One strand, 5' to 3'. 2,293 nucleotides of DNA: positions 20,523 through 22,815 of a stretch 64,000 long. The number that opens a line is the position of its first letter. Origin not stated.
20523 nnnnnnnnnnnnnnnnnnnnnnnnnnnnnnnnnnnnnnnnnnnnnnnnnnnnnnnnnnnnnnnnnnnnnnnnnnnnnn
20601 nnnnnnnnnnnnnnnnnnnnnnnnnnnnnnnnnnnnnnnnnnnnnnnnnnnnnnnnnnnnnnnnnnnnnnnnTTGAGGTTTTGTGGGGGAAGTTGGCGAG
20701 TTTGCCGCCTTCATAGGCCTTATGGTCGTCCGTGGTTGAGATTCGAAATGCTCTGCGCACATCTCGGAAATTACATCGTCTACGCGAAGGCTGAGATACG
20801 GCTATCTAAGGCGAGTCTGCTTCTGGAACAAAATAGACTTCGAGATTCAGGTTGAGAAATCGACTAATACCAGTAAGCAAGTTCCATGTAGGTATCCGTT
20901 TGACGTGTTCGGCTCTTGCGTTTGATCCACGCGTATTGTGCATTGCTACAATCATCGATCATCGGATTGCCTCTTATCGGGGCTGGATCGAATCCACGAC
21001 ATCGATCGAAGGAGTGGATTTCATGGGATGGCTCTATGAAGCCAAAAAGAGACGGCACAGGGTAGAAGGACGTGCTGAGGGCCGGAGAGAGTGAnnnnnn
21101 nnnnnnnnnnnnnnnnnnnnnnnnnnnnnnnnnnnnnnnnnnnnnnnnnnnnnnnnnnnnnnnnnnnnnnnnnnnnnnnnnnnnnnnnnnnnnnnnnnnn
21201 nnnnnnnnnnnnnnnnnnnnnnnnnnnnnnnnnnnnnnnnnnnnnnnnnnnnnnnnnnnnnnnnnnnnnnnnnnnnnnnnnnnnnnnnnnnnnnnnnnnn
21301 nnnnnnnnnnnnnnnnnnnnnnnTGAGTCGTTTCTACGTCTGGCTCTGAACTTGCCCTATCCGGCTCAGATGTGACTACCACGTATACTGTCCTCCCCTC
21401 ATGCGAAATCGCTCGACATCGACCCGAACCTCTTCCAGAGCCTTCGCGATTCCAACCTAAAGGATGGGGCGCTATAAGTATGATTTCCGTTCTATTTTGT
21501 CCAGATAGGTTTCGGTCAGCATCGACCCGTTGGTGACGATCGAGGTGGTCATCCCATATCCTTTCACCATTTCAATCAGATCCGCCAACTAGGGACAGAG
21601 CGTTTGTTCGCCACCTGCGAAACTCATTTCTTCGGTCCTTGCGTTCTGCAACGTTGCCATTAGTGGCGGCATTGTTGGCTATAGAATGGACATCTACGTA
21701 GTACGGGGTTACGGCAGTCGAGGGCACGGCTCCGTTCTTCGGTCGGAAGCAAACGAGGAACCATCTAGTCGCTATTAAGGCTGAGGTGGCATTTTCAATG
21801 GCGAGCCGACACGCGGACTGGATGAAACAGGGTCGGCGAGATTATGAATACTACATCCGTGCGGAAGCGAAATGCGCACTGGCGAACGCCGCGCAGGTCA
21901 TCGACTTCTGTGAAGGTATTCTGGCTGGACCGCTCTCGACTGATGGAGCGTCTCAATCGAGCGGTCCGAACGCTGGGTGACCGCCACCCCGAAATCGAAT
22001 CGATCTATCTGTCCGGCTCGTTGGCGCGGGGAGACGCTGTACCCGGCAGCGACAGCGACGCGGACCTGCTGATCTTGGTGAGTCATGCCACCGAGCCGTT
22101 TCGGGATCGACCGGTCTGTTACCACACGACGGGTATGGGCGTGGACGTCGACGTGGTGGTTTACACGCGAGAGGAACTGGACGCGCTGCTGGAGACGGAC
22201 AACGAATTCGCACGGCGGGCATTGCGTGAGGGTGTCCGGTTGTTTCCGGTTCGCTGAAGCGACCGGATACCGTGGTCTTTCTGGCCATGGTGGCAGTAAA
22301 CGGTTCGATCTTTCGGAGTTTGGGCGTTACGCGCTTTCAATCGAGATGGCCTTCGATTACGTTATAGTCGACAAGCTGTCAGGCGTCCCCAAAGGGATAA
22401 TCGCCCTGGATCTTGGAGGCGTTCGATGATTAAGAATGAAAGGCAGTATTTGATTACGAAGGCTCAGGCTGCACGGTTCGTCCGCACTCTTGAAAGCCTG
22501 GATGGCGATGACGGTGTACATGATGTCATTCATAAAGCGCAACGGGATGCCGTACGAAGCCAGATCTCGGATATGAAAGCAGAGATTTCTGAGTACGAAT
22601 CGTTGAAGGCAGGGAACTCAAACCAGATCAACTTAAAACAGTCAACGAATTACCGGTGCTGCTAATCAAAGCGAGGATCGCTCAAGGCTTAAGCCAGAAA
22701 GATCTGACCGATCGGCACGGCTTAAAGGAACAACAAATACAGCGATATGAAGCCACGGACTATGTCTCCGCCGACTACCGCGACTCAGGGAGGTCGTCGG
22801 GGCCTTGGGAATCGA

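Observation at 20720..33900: ~13-kb low-GC, decayed defence/accessory island without visible integrase or tRNA anchor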

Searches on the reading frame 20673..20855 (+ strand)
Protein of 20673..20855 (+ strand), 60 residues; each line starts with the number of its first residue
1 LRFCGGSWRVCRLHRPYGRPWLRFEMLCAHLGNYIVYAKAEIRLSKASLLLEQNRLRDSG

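Call 80: search_protein_families(library=pfam, proteins=[window:20673-20855:+], max_evalue=0.1)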
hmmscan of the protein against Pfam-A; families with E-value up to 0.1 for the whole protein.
window:20673-20855:+ (60 aa): 0 families

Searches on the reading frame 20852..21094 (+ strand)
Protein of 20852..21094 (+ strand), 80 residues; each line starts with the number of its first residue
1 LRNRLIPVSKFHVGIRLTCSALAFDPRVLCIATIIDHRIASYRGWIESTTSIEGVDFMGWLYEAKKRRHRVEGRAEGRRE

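Call 42: search_protein_families(library=pfam, proteins=[window:20852-21094:+], max_evalue=1)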
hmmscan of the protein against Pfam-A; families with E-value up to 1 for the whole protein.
window:20852-21094:+ (80 aa): 0 families

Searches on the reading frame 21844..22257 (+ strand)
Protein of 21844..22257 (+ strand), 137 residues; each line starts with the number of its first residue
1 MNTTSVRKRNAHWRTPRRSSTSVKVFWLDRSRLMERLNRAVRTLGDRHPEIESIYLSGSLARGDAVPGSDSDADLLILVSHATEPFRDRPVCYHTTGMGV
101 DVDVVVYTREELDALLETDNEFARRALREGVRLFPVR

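Call 5: search_protein_families(library=pfam, proteins=[window:21844-22257:+], max_evalue=0.01)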
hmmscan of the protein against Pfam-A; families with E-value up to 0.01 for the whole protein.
window:21844-22257:+ (137 aa): 3 families
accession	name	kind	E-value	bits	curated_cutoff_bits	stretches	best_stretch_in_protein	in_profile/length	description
PF01909.29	NTP_transf_2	-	3.8e-09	37.3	21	1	39-84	3-45/93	Nucleotidyltransferase domain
PF18765.7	Polbeta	-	6.5e-07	29.9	26.9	1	46-85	8-43/93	Polymerase beta, Nucleotidyltransferase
PF20879.2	SidM_N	-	0.0028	17.4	27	1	37-77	45-85/285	SidM, N-terminal domain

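Call 6: search_protein_families(library=padloc, proteins=[window:21844-22257:+], max_evalue=0.01)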
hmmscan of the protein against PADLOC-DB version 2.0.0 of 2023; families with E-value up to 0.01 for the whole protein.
window:21844-22257:+ (137 aa): 8 families
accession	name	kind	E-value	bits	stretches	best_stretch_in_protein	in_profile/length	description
PDLC04903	PDC-S09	-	1.8e-06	26.2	1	49-131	24-106/108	-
PDLC04368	PDC-M05A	-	1.7e-05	22.7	1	45-128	101-182/201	-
PDLC04907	PDC-S09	-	1.9e-05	22.7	1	45-90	21-64/114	-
PDLC04902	PDC-S09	-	4.9e-05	21.6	1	40-105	11-75/97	-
PDLC04904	PDC-S09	-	0.0001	20.4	1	33-106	8-79/104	-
PDLC04906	PDC-S09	-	0.0014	16.9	1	32-86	6-57/98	-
PDLC04369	PDC-M05A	-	0.0063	14.2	1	34-127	85-177/201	-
PDLC04372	PDC-M05A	-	0.0095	14.2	0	47-129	72-152/167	-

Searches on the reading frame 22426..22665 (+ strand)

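Call 5: search_protein_families(library=pfam, proteins=[window:22426-22665:+], max_evalue=0.01)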
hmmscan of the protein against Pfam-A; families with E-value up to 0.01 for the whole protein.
window:22426-22665:+ (79 aa): 1 family
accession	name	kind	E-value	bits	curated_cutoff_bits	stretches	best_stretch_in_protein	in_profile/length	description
PF12918.12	TcdB_N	-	0.008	16.9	27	0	38-72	20-59/66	TcdB toxin N-terminal helical domain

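Call 6: search_protein_families(library=padloc, proteins=[window:22426-22665:+], max_evalue=0.01)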
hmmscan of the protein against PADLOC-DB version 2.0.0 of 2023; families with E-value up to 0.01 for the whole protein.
window:22426-22665:+ (79 aa): 0 families
